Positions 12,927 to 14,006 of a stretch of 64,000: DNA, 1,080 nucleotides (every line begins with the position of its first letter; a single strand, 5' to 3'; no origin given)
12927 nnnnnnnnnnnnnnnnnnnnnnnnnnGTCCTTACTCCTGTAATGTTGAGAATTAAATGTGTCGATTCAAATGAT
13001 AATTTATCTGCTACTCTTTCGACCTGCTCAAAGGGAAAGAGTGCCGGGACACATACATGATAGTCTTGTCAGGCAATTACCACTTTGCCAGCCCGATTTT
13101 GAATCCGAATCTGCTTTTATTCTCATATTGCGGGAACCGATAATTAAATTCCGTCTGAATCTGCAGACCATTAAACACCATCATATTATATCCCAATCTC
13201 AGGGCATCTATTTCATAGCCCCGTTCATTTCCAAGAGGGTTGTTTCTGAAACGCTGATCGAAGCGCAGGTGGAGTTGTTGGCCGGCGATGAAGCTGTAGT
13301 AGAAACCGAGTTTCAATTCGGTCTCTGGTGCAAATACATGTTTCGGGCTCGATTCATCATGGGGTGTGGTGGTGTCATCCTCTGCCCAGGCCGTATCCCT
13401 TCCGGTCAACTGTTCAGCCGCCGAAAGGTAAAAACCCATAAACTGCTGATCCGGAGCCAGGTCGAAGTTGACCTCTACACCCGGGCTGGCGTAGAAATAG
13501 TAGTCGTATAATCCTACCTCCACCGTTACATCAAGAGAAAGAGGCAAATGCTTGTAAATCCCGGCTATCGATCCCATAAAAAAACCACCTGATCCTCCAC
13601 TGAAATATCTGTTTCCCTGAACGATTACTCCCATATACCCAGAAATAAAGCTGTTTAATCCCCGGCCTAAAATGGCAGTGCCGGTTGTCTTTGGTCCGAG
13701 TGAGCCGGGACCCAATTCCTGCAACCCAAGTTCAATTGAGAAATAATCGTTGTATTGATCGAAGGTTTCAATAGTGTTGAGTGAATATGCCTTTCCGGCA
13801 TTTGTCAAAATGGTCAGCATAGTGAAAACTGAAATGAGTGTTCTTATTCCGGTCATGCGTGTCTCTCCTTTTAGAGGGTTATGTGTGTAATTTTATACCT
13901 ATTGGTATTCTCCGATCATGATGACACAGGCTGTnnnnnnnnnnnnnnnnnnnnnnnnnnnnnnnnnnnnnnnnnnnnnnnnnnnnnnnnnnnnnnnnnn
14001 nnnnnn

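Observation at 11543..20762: Synthetase bracketed by two paralogous secreted repeat proteins plus a small OMP: a candidate diderm export/anchoring module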

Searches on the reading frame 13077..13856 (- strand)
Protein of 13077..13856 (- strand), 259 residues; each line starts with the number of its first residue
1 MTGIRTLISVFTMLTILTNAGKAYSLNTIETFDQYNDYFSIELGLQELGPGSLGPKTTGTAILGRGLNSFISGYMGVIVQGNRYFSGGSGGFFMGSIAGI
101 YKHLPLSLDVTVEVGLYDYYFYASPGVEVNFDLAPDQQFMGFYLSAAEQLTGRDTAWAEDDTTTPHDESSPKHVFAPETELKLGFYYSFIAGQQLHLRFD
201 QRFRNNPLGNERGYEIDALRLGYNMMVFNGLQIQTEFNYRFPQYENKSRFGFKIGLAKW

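Call 3: search_protein_families(library=pfam, proteins=[window:13077-13856:-], max_evalue=0.1)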
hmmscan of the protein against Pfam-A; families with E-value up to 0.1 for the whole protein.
window:13077-13856:- (259 aa): 2 families
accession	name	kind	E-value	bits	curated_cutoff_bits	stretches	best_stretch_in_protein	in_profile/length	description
PF02174.23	IRS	-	0.036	14.5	22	1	22-76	38-89/92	PTB domain (IRS-1 type)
PF24604.1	B-barrel_PelB_C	-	0.048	13.6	31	1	136-202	87-153/309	PelB, C-terminal beta barrel domain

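Call 4: search_protein_families(library=ncbifam, proteins=[window:13077-13856:-], max_evalue=0.1)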
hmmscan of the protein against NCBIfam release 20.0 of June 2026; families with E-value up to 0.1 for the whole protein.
window:13077-13856:- (259 aa): 0 families

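Call 13: find_homologous_proteins(query=window:13077-13856:-, max_evalue=0.01)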
Query window:13077-13856:- (259 aa): 11 proteins with E <= 0.01 among 502 candidates.
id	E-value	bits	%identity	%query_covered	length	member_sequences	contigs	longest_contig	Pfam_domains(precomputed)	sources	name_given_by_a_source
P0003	5.1e-171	585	100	100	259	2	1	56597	-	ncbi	ncbi:MAG: hypothetical protein ACOC41_00025 [Chitinivibrionales bacterium]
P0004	1.0e-112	394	66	96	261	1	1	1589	-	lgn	-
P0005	5.8e-110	385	64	100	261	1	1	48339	-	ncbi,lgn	-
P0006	1.2e-86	309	56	89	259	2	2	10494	-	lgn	-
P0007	6.7e-84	300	58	94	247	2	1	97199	-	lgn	-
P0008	8.3e-81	289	54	97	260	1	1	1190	-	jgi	jgi:hypothetical protein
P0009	1.7e-78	282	52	100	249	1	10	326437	-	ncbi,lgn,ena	-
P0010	3.3e-78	281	54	99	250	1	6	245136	-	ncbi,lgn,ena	-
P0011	7.1e-75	270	49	100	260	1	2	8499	-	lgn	-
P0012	1.4e-73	266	53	92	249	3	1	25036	-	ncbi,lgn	-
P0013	3.2e-73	265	51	97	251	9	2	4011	-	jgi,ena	jgi:hypothetical protein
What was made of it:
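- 13077..13856 (-): Small outer-membrane beta-barrel of about 12 strands, with a signal peptide and a C-terminal Trp. It belongs to a rare family with no Pfam or NCBIfam model. The family has 11 clusters in 5.8 billion proteins (call 13).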

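Call 14: find_encoding_contigs(protein=P0005, flank=10000, max_places=2)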
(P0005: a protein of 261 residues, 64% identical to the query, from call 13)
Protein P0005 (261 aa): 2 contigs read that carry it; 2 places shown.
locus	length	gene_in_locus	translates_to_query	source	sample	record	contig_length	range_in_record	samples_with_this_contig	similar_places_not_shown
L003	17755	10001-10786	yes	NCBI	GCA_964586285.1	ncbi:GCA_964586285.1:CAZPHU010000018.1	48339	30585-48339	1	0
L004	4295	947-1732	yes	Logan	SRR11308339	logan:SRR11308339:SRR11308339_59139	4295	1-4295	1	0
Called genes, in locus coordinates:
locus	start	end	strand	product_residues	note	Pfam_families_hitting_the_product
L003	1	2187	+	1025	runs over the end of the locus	PF13524:Glyco_trans_1_2, PF07719:TPR_2 (faint), PF13428:TPR_14 (faint), PF14559:TPR_19 (faint), PF13432:TPR_16 (weak), PF00534:Glycos_transf_1, PF13524:Glyco_trans_1_2 (weak), PF13692:Glyco_trans_1_4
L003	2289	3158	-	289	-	PF13489:Methyltransf_23 (faint), PF08241:Methyltransf_11 (weak), PF13649:Methyltransf_25 (faint), PF08242:Methyltransf_12 (weak), PF13847:Methyltransf_31 (weak)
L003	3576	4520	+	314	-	PF01300:Sua5_yciO_yrdC, PF03481:Sua5_C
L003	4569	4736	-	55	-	-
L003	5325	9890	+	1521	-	PF00501:AMP-binding, PF13193:AMP-binding_C (weak), PF00550:PP-binding, PF00132:Hexapep (faint), PF14602:Hexapep_2 (faint)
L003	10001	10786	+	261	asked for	-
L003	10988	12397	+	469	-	-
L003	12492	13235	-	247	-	PF13529:Peptidase_C39_2 (weak)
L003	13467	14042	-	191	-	PF00210:Ferritin, PF02915:Rubrerythrin, PF23458:DUF7130 (weak), PF21349:RUBY_RBDX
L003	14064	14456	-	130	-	PF01475:FUR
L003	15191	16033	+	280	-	PF09719:C_GCAxxG_C_C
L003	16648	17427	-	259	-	PF19775:DUF6261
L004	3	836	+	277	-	?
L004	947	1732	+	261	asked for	-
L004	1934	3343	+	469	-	-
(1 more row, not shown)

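Call 15: find_encoding_contigs(protein=P0007, flank=10000, max_places=2)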
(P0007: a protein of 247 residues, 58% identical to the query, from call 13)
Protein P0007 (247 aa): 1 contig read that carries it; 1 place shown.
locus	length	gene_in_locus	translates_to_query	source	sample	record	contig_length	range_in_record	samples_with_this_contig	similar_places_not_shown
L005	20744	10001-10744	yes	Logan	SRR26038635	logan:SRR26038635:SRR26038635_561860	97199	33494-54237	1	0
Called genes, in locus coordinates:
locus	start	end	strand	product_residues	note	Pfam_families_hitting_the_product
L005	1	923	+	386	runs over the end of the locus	PF00248:Aldo_ket_red, PF13187:Fer4_9, PF13534:Fer4_17 (weak)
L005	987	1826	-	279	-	PF00149:Metallophos, PF12850:Metallophos_2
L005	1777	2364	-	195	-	-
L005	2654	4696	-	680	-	PF02927:CelD_N, PF00759:Glyco_hydro_9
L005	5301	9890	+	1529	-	PF00501:AMP-binding, PF13193:AMP-binding_C (weak), PF00550:PP-binding, PF00132:Hexapep (faint), PF14602:Hexapep_2 (faint)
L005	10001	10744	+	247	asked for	-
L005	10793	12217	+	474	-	-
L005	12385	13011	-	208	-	PF13529:Peptidase_C39_2, PF03412:Peptidase_C39 (faint)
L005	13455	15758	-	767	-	PF00512:HisKA, PF02518:HATPase_c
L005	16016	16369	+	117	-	PF04343:DUF488, PF22751:DUF488-N3a, PF22752:DUF488-N3i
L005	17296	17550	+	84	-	-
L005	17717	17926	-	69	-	PF11381:DUF3185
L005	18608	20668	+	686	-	PF08298:AAA_PrkA, PF06798:PrkA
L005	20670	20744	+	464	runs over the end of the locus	PF04285:DUF444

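Call 16: find_encoding_contigs(protein=P0009, flank=10000, max_places=2)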
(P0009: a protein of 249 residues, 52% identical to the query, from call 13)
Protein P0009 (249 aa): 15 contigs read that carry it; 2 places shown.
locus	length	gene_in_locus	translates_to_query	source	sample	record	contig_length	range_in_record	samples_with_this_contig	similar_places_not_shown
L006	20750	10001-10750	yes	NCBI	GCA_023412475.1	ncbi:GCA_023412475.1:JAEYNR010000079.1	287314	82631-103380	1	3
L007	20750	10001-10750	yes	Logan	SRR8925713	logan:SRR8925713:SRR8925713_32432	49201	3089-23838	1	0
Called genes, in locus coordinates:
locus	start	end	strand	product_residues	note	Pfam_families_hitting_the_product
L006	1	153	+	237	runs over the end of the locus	PF02463:SMC_N (faint), PF00005:ABC_tran, PF13304:AAA_21 (faint)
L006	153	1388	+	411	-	PF12704:MacB_PCD, PF02687:FtsX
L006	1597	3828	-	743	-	PF13426:PAS_9 (weak), PF08447:PAS_3, PF00989:PAS, PF08448:PAS_4, PF13426:PAS_9, PF08447:PAS_3, PF00512:HisKA, PF02518:HATPase_c, +2 more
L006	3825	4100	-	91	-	-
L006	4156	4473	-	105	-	-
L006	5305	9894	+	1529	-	PF00501:AMP-binding, PF13193:AMP-binding_C (weak), PF00550:PP-binding, PF00132:Hexapep (faint), PF14602:Hexapep_2 (faint)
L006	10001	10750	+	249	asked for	-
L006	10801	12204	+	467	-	-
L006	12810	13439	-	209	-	PF13529:Peptidase_C39_2 (weak)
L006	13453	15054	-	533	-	PF12831:FAD_oxidored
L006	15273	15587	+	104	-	PF13466:STAS_2, PF01740:STAS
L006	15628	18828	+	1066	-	PF01627:Hpt, PF02895:H-kinase_dim, PF02518:HATPase_c, PF01584:CheW, PF00072:Response_reg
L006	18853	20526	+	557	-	PF12729:4HB_MCP_1, PF00015:MCPsignal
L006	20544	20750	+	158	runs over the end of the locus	PF01584:CheW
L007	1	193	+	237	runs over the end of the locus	PF02463:SMC_N (faint), PF00005:ABC_tran, PF13304:AAA_21 (faint)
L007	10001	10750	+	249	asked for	-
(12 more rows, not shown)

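Call 17: find_encoding_contigs(protein=P0010, flank=10000, max_places=2)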
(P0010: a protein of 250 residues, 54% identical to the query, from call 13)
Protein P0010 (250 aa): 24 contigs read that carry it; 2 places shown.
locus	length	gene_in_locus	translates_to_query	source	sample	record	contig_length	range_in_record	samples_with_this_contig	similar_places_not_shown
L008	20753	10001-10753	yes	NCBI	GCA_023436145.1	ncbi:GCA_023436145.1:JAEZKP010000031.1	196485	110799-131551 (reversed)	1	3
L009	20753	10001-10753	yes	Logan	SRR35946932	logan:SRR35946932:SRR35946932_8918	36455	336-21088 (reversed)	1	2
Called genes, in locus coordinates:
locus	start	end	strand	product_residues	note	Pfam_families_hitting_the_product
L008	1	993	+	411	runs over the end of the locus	PF12704:MacB_PCD, PF02687:FtsX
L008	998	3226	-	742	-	PF13188:PAS_8 (faint), PF08447:PAS_3, PF00989:PAS, PF08448:PAS_4, PF13426:PAS_9, PF08447:PAS_3, PF00512:HisKA, PF02518:HATPase_c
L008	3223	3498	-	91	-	-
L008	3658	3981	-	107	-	-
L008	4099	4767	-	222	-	PF00881:Nitroreductase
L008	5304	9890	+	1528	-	PF00501:AMP-binding, PF13193:AMP-binding_C, PF00550:PP-binding, PF00132:Hexapep (faint), PF14602:Hexapep_2 (faint)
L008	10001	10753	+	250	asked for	-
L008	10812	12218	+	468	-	-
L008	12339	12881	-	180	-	PF13529:Peptidase_C39_2 (weak), PF03412:Peptidase_C39 (faint)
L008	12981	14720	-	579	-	PF12831:FAD_oxidored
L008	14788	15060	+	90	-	PF00381:PTS-HPr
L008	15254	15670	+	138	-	PF01894:YjbQ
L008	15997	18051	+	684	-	PF18998:Flg_new_2, PF03422:CBM_6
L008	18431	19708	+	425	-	PF00285:Citrate_synt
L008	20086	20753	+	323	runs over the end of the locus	PF00682:HMGL-like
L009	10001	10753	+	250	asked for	-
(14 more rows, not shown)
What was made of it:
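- Flanking genes differ between these loci (calls 14-17).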

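Call 39: predict_structure(alignment_id=A3)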
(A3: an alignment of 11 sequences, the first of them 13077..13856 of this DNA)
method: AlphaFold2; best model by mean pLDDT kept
length: 259 residues; sequences in the alignment: 11
mean_pLDDT: 71.1   pTM: 0.62
mean pLDDT of the five models: 71.1, 70.4, 68.5, 58.0, 48.5
residues with pLDDT >= 90: 3; 70-90: 166; 50-70: 58; < 50: 32
segments of 3 or more residues with pLDDT < 50: 19-34, 50-52, 157-166
pLDDT, mean of each block of 10 residues (from residue 1): 68 58 30 61 72 69 81 86 77 85 78 80 85 67 83 52 48 65 83 81 62 64 82 84 67 83
secondary structure, 60 per line:
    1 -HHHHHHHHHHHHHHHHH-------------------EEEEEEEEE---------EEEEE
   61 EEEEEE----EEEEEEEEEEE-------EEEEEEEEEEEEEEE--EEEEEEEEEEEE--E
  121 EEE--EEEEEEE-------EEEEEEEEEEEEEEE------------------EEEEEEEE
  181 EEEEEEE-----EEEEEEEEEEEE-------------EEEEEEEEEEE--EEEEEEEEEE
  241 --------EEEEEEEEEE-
elements in order: H2-18 E38-46 E56-66 E71-81 E89-103 E106-117 E120-123 E126-132 E140-154 E173-187 E193-204 E218-228 E231-240 E249-258
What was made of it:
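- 13077..13856 (-): The AF2 model has pLDDT 71 and pTM 0.62 (call 39).
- On Synthase-dependent exopolymer secretion systems: The PelB barrel hit is at E 0.048, well below threshold (calls 3, 39).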

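Call 43: fold_search(model_id=the predicted structure, library=pdb)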
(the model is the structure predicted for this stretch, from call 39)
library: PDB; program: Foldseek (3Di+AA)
matches with E <= 10: 1108; with E <= 0.001: 150
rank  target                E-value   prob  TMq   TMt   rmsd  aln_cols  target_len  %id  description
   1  5o68_K                1.7e-07  1.00  0.58  0.55   6.0       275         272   10  Crystal Structure of the Pseudomonas functional amyloid secretion protein FapF - R157A mutant (released 2017-08-23)
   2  2x9k                  2.3e-07  1.00  0.52  0.49  11.8       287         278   12  Structure of a E.coli porin (released 2011-01-26)
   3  3kvn_X                2.5e-07  1.00  0.52  0.25  12.0       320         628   11  Crystal structure of the full-length autotransporter EstA from Pseudomonas aeruginosa (released 2010-01-26)
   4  5o68_B                3.3e-07  1.00  0.59  0.56   7.1       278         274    9  Crystal Structure of the Pseudomonas functional amyloid secretion protein FapF - R157A mutant (released 2017-08-23)
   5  2iwv_A                4.8e-07  1.00  0.52  0.49  11.9       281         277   13  Structure of the monomeric outer membrane porin OmpG in the open and closed conformation (released 2006-08-14)
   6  2wjr                  5.7e-07  1.00  0.62  0.77   4.6       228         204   10  NanC porin structure in rhombohedral crystal form. (released 2009-10-13)
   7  3kvn_A                5.7e-07  1.00  0.50  0.24   8.5       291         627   10  Crystal structure of the full-length autotransporter EstA from Pseudomonas aeruginosa (released 2010-01-26)
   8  5o68_D                6.0e-07  1.00  0.59  0.57   7.5       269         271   10  Crystal Structure of the Pseudomonas functional amyloid secretion protein FapF - R157A mutant (released 2017-08-23)
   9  9a32_MODEL_1_A        6.7e-07  1.00  0.46  0.35  10.3       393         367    8  Model of E. coli OmpC by in-cell photo-crosslinking MS and deep learning (released 2023-02-24)
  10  5o68_H                7.8e-07  1.00  0.55  0.53   6.5       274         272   11  Crystal Structure of the Pseudomonas functional amyloid secretion protein FapF - R157A mutant (released 2017-08-23)
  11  5o68_J                1.3e-06  1.00  0.58  0.56   6.8       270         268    9  Crystal Structure of the Pseudomonas functional amyloid secretion protein FapF - R157A mutant (released 2017-08-23)
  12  4fqe                  1.6e-06  1.00  0.57  0.85   3.0       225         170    7  KdgM porin (released 2013-06-26)
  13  5o68_F                1.7e-06  1.00  0.59  0.60   5.8       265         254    8  Crystal Structure of the Pseudomonas functional amyloid secretion protein FapF - R157A mutant (released 2017-08-23)
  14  5o68_L                1.8e-06  1.00  0.61  0.61   6.3       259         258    9  Crystal Structure of the Pseudomonas functional amyloid secretion protein FapF - R157A mutant (released 2017-08-23)
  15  8xua_A                2.3e-06  1.00  0.56  0.68   5.4       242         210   13  Oligogalacturonate-specific porin from Vibrio harveyi (VhGalP) (released 2024-12-25)
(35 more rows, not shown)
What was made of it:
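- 13077..13856 (-): Foldseek matches FapF, NanC, KdgM, autotransporter beta-domains and OmpG (E 1e-7 to 1e-5, TMq 0.5-0.62; call 43).
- Closest known: FapF and KdgM/NanC 12-stranded outer-membrane channels. Same: Both kinds pass linear polymers (call 43).
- Checked: The 259-aa protein is a beta-barrel outer-membrane protein by AlphaFold2 (pLDDT 71, pTM 0.62, call 39) and Foldseek (call 43).
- The barrel fold resembles channels that pass linear polymers, namely FapF and KdgM/NanC (call 43). The best structural matches of the barrel are protein-secreting 12-stranded barrels: FapF and autotransporter beta-domains (call 43). KdgM and NanC, which are non-protein channels, match equally well (call 43).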

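Call 50: search_protein_families(library=pfam, proteins=[L006:13456-15060:-], max_evalue=0.01)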
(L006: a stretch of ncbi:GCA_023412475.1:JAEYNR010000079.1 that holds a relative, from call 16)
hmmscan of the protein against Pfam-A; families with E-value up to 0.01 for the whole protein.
L006:13456-15060:- (535 aa): 3 families
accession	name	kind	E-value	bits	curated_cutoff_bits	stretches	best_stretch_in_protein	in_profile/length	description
PF12831.13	FAD_oxidored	-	3.3e-104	349.9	27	1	25-502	1-416/416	FAD dependent oxidoreductase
PF01946.23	Thi4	-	0.00011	21.9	26.2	1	21-124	15-118/235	Thi4 family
PF03486.20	HI0933_like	-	0.00021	21.3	50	0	25-75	2-53/244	HI0933-like protein Rossmann domain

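Call 74: search_solved_structures(query=A3, max_evalue=1)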
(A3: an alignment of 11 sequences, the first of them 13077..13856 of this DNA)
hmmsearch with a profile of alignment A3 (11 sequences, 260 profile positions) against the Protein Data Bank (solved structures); distinct sequences matched with E-value up to 1: 0.
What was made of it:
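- On Outer-membrane beta-barrel channel (12-stranded class: FapF, KdgM/NanC, autotransporter beta-domain): No sequence family is matched (calls 3, 4, 74).
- Closest known: FapF and KdgM/NanC 12-stranded outer-membrane channels. Different: Sequence identity is 7-13%, and there is no Pfam or PDB sequence hit (calls 3, 74).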

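Call 89: find_encoding_contigs(protein=P0006, flank=10000, max_places=1)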
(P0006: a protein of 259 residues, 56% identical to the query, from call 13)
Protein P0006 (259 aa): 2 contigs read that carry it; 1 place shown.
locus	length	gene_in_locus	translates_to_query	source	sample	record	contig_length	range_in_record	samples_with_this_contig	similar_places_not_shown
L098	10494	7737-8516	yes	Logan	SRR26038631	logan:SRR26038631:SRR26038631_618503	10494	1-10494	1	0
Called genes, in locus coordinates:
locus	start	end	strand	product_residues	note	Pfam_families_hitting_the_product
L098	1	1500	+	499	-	?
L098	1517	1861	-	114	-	PF07784:DUF1622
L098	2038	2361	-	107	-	-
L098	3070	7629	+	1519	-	PF00501:AMP-binding, PF13193:AMP-binding_C (weak), PF00550:PP-binding (weak), PF00132:Hexapep (faint), PF14602:Hexapep_2 (faint), PF25087:GMPPB_C (faint)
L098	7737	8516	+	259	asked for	-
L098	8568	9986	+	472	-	-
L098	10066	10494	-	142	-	?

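Call 90: find_encoding_contigs(protein=P0012, flank=10000, max_places=1)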
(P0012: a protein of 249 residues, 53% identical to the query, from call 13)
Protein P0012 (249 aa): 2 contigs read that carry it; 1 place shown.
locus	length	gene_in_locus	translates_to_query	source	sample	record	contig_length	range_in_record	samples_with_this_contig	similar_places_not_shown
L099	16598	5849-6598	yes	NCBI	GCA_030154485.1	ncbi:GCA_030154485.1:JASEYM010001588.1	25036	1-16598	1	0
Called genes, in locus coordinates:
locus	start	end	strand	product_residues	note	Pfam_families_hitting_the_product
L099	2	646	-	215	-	?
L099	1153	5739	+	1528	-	PF00501:AMP-binding, PF13193:AMP-binding_C, PF00550:PP-binding (weak), PF00132:Hexapep (faint)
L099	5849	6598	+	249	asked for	-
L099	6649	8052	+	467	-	-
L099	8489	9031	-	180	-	PF13529:Peptidase_C39_2 (weak), PF03412:Peptidase_C39 (faint)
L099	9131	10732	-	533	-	PF12831:FAD_oxidored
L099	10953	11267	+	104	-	PF01740:STAS, PF13466:STAS_2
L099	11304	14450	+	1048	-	PF01627:Hpt, PF02895:H-kinase_dim, PF02518:HATPase_c, PF01584:CheW, PF00072:Response_reg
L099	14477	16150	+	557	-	PF12729:4HB_MCP_1, PF00015:MCPsignal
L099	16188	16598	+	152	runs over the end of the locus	PF01584:CheW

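Call 91: find_encoding_contigs(protein=P0013, flank=10000, max_places=1)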
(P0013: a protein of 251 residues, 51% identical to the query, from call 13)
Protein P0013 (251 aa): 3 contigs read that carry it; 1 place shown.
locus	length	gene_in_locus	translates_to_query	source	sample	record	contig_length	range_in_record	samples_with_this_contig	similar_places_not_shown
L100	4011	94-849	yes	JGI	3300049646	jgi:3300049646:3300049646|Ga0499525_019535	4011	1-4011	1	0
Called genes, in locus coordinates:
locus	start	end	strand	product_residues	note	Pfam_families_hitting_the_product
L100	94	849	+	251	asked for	-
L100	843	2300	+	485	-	-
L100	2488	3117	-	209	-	PF13529:Peptidase_C39_2 (weak), PF03412:Peptidase_C39 (weak)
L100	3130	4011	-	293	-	?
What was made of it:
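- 13077..13856 (-): Every member with enough context lies directly after a Pls gene (calls 14-17, 89-91).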
